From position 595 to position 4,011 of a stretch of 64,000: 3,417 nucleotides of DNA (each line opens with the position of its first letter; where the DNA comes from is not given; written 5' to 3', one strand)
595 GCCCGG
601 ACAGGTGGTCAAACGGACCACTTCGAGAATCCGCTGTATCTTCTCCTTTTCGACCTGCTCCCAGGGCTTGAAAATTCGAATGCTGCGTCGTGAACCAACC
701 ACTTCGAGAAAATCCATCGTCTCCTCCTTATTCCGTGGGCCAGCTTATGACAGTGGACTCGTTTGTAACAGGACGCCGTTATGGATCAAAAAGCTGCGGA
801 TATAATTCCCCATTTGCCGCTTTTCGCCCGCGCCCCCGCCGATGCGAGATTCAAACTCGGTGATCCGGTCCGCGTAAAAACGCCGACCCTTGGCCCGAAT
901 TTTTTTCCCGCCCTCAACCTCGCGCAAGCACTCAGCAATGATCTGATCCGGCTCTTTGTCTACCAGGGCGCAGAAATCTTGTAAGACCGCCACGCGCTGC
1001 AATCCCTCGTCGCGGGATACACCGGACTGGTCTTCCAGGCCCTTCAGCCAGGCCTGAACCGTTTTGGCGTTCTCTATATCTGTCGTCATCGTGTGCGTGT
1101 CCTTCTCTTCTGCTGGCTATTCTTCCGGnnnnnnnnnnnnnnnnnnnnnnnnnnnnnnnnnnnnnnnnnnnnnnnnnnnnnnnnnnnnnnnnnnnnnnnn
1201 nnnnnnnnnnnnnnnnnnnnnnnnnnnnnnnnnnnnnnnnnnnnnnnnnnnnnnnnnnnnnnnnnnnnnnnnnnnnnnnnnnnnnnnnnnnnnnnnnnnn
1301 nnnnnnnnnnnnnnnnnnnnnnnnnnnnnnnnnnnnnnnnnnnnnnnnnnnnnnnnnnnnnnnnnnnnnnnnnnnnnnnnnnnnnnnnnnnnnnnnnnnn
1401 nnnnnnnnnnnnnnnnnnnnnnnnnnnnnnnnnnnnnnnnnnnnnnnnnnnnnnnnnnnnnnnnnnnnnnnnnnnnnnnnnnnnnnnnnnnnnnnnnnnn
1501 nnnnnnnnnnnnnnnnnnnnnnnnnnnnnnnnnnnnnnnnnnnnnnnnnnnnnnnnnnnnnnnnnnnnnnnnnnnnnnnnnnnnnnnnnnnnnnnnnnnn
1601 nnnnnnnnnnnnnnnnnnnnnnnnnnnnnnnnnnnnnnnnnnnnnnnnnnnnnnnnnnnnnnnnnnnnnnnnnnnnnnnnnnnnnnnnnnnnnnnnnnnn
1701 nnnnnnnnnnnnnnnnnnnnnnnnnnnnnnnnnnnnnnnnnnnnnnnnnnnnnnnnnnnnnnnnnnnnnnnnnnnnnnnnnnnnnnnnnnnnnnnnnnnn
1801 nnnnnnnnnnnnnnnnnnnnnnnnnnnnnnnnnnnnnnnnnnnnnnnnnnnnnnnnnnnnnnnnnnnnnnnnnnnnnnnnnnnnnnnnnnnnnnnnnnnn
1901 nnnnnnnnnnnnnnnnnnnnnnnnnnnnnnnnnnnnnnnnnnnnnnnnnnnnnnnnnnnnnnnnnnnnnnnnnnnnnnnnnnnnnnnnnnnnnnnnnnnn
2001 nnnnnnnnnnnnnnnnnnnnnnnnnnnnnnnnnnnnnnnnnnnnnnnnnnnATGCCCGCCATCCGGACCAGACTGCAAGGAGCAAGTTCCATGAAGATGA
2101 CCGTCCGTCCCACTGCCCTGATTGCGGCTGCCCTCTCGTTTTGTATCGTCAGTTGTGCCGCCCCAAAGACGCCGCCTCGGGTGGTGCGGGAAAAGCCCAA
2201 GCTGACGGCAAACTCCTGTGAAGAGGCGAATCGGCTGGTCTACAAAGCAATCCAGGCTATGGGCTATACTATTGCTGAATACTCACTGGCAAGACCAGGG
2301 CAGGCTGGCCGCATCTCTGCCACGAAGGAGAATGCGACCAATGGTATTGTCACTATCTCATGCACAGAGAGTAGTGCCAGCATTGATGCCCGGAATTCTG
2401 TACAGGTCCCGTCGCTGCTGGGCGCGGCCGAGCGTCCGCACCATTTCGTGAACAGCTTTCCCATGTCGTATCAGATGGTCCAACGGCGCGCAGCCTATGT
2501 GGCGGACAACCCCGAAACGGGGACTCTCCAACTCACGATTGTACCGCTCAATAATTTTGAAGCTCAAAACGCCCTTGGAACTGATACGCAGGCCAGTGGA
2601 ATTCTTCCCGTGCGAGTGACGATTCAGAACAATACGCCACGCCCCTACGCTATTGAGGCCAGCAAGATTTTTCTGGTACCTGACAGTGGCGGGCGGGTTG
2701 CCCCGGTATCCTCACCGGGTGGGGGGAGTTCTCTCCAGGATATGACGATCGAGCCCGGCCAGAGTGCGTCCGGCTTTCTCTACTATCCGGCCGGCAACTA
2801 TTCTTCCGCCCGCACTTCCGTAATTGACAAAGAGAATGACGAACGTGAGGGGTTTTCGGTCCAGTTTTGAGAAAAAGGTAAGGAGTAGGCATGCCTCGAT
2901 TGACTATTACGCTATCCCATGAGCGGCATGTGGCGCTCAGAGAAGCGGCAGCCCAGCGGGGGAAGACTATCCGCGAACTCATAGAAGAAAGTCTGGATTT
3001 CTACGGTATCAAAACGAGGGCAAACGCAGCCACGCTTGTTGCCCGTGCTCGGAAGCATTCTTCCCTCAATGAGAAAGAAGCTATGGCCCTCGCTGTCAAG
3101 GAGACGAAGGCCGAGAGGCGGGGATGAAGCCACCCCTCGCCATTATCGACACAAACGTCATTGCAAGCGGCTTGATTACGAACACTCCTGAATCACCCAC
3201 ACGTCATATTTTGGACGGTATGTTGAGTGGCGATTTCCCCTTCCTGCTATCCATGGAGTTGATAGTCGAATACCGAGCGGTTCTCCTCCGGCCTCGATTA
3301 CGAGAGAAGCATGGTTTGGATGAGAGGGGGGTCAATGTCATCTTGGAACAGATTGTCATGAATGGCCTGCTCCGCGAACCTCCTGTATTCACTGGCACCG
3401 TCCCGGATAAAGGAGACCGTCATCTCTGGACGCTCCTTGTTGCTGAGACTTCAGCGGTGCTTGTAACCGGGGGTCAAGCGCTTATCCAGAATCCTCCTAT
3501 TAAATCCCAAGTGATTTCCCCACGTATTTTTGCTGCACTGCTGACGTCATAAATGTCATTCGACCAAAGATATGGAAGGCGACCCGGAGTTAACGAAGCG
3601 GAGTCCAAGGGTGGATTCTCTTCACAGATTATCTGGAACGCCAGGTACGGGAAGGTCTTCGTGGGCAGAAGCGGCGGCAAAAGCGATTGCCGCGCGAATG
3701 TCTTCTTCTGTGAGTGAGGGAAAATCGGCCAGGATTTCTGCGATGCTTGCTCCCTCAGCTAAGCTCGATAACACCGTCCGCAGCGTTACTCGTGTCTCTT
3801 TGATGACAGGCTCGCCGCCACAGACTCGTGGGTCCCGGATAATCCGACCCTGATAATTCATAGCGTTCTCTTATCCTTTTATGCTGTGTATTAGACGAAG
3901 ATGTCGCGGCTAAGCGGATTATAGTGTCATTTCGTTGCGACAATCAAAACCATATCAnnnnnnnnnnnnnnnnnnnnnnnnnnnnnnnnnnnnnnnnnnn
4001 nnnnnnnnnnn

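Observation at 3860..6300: Lower-GC two-gene cassette of secreted/membrane proteins next to toxin-antitoxin genes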

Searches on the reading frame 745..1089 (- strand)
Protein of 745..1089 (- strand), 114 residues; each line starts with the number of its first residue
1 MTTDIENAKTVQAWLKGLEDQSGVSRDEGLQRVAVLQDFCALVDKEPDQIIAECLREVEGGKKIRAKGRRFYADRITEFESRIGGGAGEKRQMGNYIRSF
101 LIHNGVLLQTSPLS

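Call 3: search_protein_families(library=pfam, proteins=[window:745-1089:-], max_evalue=0.1)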
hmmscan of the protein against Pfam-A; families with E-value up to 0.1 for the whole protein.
window:745-1089:- (114 aa): 1 family
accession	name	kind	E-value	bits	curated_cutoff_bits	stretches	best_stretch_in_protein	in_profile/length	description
PF20892.2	SidC_lipid-bd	-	0.02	15.3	27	1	2-65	22-86/127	SidC, lipid-binding domain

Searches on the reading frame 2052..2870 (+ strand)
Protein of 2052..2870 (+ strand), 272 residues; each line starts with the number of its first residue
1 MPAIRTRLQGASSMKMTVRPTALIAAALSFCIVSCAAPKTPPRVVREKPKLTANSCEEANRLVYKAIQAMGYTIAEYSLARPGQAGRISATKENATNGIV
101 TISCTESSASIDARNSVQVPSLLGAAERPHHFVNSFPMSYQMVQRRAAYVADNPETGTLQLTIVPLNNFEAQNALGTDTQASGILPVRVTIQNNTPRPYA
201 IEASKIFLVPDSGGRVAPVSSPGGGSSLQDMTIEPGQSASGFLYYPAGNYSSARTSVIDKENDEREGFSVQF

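Call 3: search_protein_families(library=pfam, proteins=[window:2052-2870:+], max_evalue=0.1)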
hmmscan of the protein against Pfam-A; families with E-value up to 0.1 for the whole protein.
window:2052-2870:+ (272 aa): 1 family
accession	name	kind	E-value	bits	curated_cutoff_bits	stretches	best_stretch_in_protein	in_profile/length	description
PF11611.13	DUF4352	-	5.4e-05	23.9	25.9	1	158-246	11-100/122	Domain of unknown function (DUF4352)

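Call 4: search_protein_families(library=ncbifam, proteins=[window:2052-2870:+], max_evalue=0.1)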
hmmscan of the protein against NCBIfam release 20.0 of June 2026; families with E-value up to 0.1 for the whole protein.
window:2052-2870:+ (272 aa): 0 families

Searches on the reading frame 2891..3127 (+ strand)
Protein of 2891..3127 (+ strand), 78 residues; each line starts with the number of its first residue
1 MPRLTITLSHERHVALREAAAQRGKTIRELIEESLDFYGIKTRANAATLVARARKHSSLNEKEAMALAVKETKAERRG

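Call 3: search_protein_families(library=pfam, proteins=[window:2891-3127:+], max_evalue=0.1)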
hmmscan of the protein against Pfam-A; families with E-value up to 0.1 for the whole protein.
window:2891-3127:+ (78 aa): 4 families
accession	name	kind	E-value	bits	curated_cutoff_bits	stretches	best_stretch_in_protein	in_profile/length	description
PF09386.16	ParD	-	2.3e-05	25.1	27.3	1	1-33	1-33/80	Antitoxin ParD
PF08590.15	DUF1771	-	0.008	16.9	28.7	1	16-63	4-51/64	Domain of unknown function (DUF1771)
PF20605.4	Antitox_RHH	-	0.008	16.8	27.2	1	13-36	16-39/50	Antitoxin-like ribbon-helix-helix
PF01402.27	RHH_1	-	0.02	15.3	20.5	1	3-38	1-36/39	Ribbon-helix-helix protein, copG family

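Call 4: search_protein_families(library=ncbifam, proteins=[window:2891-3127:+], max_evalue=0.1)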
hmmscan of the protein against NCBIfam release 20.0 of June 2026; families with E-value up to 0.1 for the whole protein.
window:2891-3127:+ (78 aa): 0 families

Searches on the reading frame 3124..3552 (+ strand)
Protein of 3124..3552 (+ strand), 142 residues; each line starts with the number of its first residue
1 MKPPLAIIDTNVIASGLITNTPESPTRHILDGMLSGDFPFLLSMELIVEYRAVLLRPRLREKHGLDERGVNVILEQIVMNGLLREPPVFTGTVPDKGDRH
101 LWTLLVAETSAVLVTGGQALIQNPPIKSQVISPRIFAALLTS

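Call 3: search_protein_families(library=pfam, proteins=[window:3124-3552:+], max_evalue=0.1)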
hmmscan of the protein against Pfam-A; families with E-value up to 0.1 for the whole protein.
window:3124-3552:+ (142 aa): 1 family
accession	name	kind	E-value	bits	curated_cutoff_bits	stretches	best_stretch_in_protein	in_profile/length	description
PF13470.12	PIN_3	-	2.6e-11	44.8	27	1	7-116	3-112/115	PIN domain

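Call 4: search_protein_families(library=ncbifam, proteins=[window:3124-3552:+], max_evalue=0.1)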
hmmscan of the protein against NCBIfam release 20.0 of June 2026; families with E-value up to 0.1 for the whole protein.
window:3124-3552:+ (142 aa): 1 family
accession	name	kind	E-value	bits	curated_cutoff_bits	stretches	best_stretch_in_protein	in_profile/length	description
TIGR00305.1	TIGR00305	equivalog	2.3e-06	27.9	29.15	1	7-121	3-113/115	putative toxin-antitoxin system toxin component, PIN family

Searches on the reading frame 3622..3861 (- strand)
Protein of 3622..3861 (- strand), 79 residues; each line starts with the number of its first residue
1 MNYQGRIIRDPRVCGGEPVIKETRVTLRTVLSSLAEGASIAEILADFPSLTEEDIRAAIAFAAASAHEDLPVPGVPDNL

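Call 3: search_protein_families(library=pfam, proteins=[window:3622-3861:-], max_evalue=0.1)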
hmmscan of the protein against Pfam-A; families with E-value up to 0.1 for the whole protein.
window:3622-3861:- (79 aa): 1 family
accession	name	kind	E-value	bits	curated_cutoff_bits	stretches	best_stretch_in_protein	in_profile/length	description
PF04255.20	DUF433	-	8.4e-24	83.6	23.6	1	7-62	1-56/56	Protein of unknown function (DUF433)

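Call 4: search_protein_families(library=ncbifam, proteins=[window:3622-3861:-], max_evalue=0.1)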
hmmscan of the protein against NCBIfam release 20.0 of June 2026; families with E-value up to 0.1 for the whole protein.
window:3622-3861:- (79 aa): 0 families
